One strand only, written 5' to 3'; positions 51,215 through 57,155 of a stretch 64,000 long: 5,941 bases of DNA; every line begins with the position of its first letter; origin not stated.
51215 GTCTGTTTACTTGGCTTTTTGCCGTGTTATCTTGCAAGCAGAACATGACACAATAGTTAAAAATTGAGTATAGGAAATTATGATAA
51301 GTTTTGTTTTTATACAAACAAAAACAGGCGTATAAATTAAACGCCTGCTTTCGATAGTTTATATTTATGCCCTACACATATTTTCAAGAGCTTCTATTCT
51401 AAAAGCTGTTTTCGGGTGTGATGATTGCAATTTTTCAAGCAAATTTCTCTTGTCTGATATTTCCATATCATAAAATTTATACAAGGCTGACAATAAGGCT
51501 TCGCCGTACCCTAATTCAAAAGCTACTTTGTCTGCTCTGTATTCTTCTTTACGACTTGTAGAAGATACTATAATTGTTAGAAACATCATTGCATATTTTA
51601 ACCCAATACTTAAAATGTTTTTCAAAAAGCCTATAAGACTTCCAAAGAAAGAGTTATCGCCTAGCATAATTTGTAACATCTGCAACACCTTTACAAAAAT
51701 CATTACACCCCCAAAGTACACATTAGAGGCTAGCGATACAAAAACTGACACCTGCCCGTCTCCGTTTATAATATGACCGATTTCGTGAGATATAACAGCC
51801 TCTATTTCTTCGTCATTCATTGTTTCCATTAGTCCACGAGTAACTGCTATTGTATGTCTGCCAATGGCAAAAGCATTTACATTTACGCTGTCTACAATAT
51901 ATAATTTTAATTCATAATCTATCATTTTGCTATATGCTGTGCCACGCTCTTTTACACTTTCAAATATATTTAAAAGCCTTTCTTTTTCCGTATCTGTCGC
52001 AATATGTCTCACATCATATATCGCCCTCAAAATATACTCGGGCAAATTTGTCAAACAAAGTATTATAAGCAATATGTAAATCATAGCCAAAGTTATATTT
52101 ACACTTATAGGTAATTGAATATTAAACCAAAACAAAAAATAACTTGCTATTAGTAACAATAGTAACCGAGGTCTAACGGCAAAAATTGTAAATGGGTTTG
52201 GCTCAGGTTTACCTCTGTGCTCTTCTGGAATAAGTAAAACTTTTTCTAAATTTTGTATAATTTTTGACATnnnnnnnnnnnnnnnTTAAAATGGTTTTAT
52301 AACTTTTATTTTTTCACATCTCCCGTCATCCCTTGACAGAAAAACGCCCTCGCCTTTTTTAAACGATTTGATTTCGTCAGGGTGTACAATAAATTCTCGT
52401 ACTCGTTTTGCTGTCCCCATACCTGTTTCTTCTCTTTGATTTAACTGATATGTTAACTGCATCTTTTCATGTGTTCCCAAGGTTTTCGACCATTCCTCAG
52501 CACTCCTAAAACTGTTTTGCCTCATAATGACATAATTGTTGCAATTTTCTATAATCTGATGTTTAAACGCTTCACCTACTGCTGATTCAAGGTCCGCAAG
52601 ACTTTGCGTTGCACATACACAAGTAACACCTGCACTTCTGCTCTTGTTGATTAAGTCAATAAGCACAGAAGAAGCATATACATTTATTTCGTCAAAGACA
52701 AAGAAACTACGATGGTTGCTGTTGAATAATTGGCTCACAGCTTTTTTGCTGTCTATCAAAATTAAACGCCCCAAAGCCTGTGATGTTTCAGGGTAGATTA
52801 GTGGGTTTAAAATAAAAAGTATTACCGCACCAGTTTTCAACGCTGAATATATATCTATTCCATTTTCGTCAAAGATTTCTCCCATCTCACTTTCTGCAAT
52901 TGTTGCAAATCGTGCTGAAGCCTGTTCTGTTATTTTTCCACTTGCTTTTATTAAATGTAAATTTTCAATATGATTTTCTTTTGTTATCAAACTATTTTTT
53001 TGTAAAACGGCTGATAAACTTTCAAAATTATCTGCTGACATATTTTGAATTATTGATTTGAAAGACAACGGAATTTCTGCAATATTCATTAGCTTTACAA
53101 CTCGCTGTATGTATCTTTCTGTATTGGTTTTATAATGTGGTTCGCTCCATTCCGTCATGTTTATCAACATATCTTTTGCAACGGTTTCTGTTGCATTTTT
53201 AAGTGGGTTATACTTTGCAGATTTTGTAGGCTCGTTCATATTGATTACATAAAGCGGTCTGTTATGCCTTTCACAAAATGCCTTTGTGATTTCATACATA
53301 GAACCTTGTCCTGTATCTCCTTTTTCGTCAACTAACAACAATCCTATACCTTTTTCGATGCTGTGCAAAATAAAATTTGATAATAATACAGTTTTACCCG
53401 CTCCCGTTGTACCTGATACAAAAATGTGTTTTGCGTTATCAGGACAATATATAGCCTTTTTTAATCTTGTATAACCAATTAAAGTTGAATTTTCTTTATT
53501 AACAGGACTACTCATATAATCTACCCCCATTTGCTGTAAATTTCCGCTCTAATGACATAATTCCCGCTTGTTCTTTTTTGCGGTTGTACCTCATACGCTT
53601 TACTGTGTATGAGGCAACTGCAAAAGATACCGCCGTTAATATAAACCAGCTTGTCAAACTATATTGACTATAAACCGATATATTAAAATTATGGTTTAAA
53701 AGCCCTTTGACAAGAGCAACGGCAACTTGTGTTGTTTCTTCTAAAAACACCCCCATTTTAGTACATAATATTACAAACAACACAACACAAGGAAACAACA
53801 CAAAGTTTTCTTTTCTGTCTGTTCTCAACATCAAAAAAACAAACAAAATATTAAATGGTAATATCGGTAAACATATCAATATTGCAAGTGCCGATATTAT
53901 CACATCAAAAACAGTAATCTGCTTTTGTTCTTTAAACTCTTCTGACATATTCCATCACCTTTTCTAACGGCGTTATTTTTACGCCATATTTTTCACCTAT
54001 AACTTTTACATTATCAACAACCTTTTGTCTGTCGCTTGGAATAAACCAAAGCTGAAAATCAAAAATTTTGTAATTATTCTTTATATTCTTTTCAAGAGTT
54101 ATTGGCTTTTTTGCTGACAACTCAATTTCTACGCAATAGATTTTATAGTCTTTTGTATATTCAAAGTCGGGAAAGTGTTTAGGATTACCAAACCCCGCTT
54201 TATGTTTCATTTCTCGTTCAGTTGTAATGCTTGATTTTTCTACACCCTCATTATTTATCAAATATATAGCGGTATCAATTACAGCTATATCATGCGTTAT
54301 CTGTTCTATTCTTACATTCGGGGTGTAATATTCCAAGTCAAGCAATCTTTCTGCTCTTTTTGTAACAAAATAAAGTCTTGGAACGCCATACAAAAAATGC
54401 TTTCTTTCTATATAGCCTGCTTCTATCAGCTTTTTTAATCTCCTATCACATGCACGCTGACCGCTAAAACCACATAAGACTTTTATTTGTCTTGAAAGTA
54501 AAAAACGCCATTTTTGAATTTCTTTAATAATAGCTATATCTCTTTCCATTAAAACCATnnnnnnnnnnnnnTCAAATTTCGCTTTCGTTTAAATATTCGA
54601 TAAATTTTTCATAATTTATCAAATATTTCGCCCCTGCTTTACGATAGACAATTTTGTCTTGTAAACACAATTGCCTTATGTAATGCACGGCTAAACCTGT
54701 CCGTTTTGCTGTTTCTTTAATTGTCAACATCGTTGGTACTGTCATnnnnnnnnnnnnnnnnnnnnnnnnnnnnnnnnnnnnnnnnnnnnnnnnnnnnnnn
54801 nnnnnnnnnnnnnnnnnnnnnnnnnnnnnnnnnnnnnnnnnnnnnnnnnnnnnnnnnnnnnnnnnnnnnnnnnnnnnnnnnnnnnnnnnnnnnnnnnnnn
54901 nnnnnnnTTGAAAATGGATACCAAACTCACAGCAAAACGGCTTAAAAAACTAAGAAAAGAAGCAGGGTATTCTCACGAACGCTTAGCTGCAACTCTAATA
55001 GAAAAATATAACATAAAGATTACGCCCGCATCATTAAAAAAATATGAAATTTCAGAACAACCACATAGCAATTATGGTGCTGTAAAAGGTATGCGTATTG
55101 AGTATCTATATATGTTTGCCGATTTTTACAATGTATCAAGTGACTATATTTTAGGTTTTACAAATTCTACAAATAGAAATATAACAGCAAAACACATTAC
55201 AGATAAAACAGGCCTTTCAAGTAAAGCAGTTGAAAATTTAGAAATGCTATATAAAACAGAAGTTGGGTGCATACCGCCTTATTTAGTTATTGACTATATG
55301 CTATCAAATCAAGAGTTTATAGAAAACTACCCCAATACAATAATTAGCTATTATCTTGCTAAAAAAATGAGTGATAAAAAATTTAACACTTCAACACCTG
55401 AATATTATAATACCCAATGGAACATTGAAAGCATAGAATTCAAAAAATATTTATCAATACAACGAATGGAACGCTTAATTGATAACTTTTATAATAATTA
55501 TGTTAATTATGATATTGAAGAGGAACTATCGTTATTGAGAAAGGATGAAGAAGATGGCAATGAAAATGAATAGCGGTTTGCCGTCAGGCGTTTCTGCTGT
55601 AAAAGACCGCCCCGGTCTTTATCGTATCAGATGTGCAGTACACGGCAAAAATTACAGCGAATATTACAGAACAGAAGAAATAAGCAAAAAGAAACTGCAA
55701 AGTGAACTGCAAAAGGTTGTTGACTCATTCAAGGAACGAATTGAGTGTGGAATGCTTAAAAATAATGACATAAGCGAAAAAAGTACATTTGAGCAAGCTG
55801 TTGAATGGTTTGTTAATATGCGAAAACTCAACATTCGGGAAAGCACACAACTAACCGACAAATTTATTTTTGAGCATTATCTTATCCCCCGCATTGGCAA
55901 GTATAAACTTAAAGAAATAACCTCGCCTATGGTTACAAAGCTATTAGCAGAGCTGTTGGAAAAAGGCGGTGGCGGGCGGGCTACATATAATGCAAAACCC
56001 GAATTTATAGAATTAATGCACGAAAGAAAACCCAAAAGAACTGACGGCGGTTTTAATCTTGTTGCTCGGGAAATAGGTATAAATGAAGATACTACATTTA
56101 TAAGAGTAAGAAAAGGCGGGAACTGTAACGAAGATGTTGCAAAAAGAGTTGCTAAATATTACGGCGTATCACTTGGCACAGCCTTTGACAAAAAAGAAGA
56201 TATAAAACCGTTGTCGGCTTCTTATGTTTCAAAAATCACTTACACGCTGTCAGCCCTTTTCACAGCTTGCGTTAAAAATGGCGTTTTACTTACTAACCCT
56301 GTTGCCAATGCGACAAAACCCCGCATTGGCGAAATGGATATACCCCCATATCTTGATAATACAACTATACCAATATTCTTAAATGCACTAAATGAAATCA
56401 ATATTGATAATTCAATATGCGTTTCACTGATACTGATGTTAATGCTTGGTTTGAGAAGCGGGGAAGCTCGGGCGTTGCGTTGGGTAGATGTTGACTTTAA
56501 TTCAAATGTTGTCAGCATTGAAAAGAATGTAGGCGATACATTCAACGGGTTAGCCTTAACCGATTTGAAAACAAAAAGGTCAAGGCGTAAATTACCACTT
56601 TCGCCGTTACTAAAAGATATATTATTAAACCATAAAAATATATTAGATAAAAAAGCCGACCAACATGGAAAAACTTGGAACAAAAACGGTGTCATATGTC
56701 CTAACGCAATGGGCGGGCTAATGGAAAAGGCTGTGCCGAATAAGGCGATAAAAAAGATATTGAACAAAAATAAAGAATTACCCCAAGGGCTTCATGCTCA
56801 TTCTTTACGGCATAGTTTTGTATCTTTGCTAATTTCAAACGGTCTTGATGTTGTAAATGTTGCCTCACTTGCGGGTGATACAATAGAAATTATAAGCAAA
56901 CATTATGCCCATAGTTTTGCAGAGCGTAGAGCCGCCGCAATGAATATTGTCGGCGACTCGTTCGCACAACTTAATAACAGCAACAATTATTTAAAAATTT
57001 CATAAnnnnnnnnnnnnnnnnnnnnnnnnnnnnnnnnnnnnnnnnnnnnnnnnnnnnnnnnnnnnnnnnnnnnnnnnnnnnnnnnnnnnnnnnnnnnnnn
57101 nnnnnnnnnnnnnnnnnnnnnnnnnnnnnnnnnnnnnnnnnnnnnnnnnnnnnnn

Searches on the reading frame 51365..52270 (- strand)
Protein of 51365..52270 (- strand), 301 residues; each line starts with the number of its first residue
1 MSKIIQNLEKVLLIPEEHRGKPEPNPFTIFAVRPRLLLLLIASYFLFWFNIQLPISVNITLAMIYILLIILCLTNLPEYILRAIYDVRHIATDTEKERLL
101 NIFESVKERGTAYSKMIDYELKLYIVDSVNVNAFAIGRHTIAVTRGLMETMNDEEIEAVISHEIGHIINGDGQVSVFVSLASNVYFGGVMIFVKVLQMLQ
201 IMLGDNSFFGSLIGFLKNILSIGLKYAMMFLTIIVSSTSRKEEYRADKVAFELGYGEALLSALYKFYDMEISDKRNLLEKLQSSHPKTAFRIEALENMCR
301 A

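Call 10: search_protein_families(library=pfam, proteins=[window:51365-52270:-], max_evalue=0.01)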
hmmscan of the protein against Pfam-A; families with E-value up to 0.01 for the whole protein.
window:51365-52270:- (301 aa): 2 families
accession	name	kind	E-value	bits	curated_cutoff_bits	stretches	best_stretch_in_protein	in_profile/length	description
PF01435.24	Peptidase_M48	-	2.5e-28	99.6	20.3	1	122-298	26-185/186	Peptidase family M48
PF05569.17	Peptidase_M56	-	1.5e-05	24.7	31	1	60-186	101-223/296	BlaR1 peptidase M56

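Call 86: search_protein_families(library=phrogs, proteins=[window:51365-52270:-], max_evalue=0.001)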
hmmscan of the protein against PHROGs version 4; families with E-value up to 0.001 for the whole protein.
window:51365-52270:- (301 aa): 3 families
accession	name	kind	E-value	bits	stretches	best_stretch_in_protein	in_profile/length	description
phrog_26636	-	unknown function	3e-07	31.1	1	118-170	93-147/272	-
phrog_23242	-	unknown function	3.1e-07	31.1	1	124-265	107-246/317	-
phrog_2767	-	unknown function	7.1e-07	29.4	1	82-170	81-177/442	-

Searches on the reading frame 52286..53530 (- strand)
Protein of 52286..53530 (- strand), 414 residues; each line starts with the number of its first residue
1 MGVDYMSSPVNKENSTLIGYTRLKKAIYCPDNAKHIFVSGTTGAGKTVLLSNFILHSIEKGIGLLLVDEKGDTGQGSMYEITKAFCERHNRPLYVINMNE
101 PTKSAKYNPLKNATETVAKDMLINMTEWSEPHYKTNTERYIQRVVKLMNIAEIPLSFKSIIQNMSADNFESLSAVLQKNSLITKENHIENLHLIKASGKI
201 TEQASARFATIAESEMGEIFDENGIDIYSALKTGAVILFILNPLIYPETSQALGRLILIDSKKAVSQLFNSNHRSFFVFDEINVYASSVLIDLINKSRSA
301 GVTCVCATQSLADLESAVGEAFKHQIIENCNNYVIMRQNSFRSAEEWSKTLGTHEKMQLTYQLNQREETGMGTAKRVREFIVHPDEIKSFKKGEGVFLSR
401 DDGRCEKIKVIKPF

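Call 10: search_protein_families(library=pfam, proteins=[window:52286-53530:-], max_evalue=0.01)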
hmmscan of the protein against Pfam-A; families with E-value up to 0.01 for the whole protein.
window:52286-53530:- (414 aa): 11 families
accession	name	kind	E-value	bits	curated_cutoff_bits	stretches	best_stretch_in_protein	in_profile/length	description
PF10412.15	TrwB_AAD_bind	-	2.4e-17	63.3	20.5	1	33-401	15-377/387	Type IV secretion-system coupling protein DNA-binding domain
PF12696.13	TraG-D_C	-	5.1e-15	55.9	22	1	277-391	4-125/126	TraM recognition site of TraD and TraG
PF02534.20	T4SS-DNA_transf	-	6.5e-09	35.6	20.1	1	28-396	38-429/468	Type IV secretory system Conjugative DNA transfer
PF04851.21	ResIII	-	0.00046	20.6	22.5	0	28-69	20-62/164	Type III restriction enzyme, res subunit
PF01935.23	DUF87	-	0.00056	20.5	23.2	1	34-198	24-176/220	Helicase HerA, central domain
PF12846.13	AAA_10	-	0.00082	19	27.5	1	32-179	20-164/362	AAA-like domain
PF20720.3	nSTAND3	-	0.001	19.2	27.2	0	24-67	8-51/155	Novel STAND NTPase 3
PF05872.18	HerA_C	-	0.0016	17.6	22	1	33-78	21-67/502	Helicase HerA-like C-terminal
PF25199.1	nSTAND_NTPase5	-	0.0033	17.7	34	0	32-88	40-94/145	Novel STAND NTPase 5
PF01580.24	FtsK_SpoIIIE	-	0.0062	16.4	24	0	32-55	38-61/221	FtsK/SpoIIIE family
PF13401.12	AAA_22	-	0.0067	17.2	27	0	32-88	4-57/130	AAA domain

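Call 87: search_protein_families(library=ncbifam, proteins=[window:52286-53530:-], max_evalue=0.001)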
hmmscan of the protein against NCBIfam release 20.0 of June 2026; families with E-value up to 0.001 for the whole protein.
window:52286-53530:- (414 aa): 8 families
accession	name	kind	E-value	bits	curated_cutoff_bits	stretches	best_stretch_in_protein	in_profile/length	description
TIGR03743.1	SXT_TraD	subfamily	3.8e-32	111.5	366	2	225-365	429-579/636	conjugative transfer system coupling protein TraD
TIGR03754.1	conj_TOL_TraD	equivalog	2.8e-18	65.8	647.55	2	277-355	496-575/643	type IV conjugative transfer system coupling protein TraD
NF045973.1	conju_CD1115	equivalog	1.3e-13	50.6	250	1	29-402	20-425/442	VirD4-like conjugal transfer protein, CD1115 family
TIGR02759.1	TraD_Ftype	equivalog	2.4e-11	43.1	521.35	1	261-357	395-492/566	type IV conjugative transfer system coupling protein TraD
NF041326.1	Bacteroid_MobC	subfamily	2.5e-11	42.7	900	2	34-114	200-283/655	conjugal transfer protein MobC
NF041447.1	TrbC_conju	equivalog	5.2e-08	31.8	800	1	30-73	126-169/685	F-type conjugative transfer protein TrbC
NF041017.1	DNA_import_CedB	equivalog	2e-05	23.4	700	0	33-73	275-316/590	DNA import protein CedB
NF010450.0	PRK13876.1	subfamily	0.00083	17.7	674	0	301-358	429-484/667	IncP-type conjugal transfer protein TraG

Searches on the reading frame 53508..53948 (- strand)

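Call 10: search_protein_families(library=pfam, proteins=[window:53508-53948:-], max_evalue=0.01)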
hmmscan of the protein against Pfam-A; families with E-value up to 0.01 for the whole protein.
window:53508-53948:- (146 aa): 1 family
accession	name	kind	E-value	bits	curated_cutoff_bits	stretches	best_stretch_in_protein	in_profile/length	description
PF19554.4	DUF6077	-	0.00039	19.7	27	1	29-105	267-347/354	Family of unknown function (DUF6077)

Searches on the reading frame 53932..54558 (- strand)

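Call 10: search_protein_families(library=pfam, proteins=[window:53932-54558:-], max_evalue=0.01)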
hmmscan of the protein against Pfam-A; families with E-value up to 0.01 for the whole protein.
window:53932-54558:- (208 aa): 1 family
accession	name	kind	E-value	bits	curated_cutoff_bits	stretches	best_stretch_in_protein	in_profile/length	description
PF13814.12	Replic_Relax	-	0.00023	21.7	25.3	1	14-103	4-111/191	Replication-relaxation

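Call 86: search_protein_families(library=phrogs, proteins=[window:53932-54558:-], max_evalue=0.001)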
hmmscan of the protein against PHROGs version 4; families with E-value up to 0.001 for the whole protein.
window:53932-54558:- (208 aa): 2 families
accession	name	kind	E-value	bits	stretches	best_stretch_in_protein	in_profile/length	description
phrog_2190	-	DNA, RNA and nucleotide metabolism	3.2e-09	38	1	4-168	2-151/197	replication initiation protein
phrog_9996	-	unknown function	2.2e-05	25.6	1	1-168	1-150/196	-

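Call 87: search_protein_families(library=ncbifam, proteins=[window:53932-54558:-], max_evalue=0.001)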
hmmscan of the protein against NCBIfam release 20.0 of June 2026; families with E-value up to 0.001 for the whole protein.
window:53932-54558:- (208 aa): 0 families

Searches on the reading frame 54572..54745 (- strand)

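Call 10: search_protein_families(library=pfam, proteins=[window:54572-54745:-], max_evalue=0.01)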
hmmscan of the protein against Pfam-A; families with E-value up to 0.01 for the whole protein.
window:54572-54745:- (57 aa): 2 families
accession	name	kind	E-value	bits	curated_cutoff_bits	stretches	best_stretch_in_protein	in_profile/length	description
PF12728.13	HTH_17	-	9.7e-07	29.4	27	1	6-54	1-49/51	Helix-turn-helix domain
PF20038.5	HTH_59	-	0.0055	17.1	27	1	3-43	4-52/66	Helix-turn-helix domain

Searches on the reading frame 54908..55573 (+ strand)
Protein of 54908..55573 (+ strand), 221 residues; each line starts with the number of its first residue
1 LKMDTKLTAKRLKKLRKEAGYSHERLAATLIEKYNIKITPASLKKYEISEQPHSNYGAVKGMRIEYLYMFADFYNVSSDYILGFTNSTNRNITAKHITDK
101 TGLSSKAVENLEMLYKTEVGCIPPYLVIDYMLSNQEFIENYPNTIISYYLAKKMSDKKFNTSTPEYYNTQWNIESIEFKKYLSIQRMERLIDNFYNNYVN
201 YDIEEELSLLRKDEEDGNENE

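Call 10: search_protein_families(library=pfam, proteins=[window:54908-55573:+], max_evalue=0.01)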
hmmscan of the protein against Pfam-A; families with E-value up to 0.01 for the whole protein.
window:54908-55573:+ (221 aa): 0 families

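Call 86: search_protein_families(library=phrogs, proteins=[window:54908-55573:+], max_evalue=0.001)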
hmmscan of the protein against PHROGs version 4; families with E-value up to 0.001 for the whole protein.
window:54908-55573:+ (221 aa): 5 families
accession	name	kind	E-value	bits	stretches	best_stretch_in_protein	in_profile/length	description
phrog_8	-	transcription regulation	2.2e-10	41.5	1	2-129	71-218/346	transcriptional regulator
phrog_7396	-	unknown function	2.8e-05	24.9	1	62-96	58-92/227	-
phrog_3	-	transcription regulation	8.6e-05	23.5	1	1-188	82-234/430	transcriptional repressor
phrog_2967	-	transcription regulation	0.00023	21.8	1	3-92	6-78/225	transcriptional regulator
phrog_34939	-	unknown function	0.00046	20.9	1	47-140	33-118/280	-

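Call 87: search_protein_families(library=ncbifam, proteins=[window:54908-55573:+], max_evalue=0.001)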
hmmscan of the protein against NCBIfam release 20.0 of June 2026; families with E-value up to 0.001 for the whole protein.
window:54908-55573:+ (221 aa): 1 family
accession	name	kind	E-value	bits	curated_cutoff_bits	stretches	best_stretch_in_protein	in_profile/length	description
NF041951.1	phage_RstR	subfamily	0.00035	20.8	80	0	9-89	4-69/108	RstR family transcriptional repressor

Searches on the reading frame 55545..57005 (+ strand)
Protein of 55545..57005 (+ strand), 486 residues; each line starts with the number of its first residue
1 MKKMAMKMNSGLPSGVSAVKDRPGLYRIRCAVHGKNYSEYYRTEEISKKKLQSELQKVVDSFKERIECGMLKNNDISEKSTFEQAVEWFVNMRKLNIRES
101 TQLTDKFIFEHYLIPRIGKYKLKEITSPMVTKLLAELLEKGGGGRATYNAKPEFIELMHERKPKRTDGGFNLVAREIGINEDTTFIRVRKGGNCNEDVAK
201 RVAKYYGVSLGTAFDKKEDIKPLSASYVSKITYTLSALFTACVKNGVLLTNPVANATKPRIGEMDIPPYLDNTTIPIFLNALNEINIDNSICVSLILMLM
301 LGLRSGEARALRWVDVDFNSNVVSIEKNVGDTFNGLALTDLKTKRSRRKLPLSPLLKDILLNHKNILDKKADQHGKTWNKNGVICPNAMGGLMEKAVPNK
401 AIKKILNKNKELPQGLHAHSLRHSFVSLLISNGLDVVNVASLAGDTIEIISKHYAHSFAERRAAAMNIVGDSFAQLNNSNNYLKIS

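Call 10: search_protein_families(library=pfam, proteins=[window:55545-57005:+], max_evalue=0.01)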
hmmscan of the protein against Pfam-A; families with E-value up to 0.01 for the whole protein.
window:55545-57005:+ (486 aa): 3 families
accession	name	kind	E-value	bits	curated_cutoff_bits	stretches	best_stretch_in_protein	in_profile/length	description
PF00589.27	Phage_integrase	-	7e-17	62.2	27.1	1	275-460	8-171/172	Phage integrase family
PF14659.12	Phage_int_SAM_3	-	2.3e-09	37.7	22.6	1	81-137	1-57/58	Phage integrase, N-terminal SAM-like domain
PF22022.2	Phage_int_M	-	0.0014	19.2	27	1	82-141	1-60/96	Phage integrase central domain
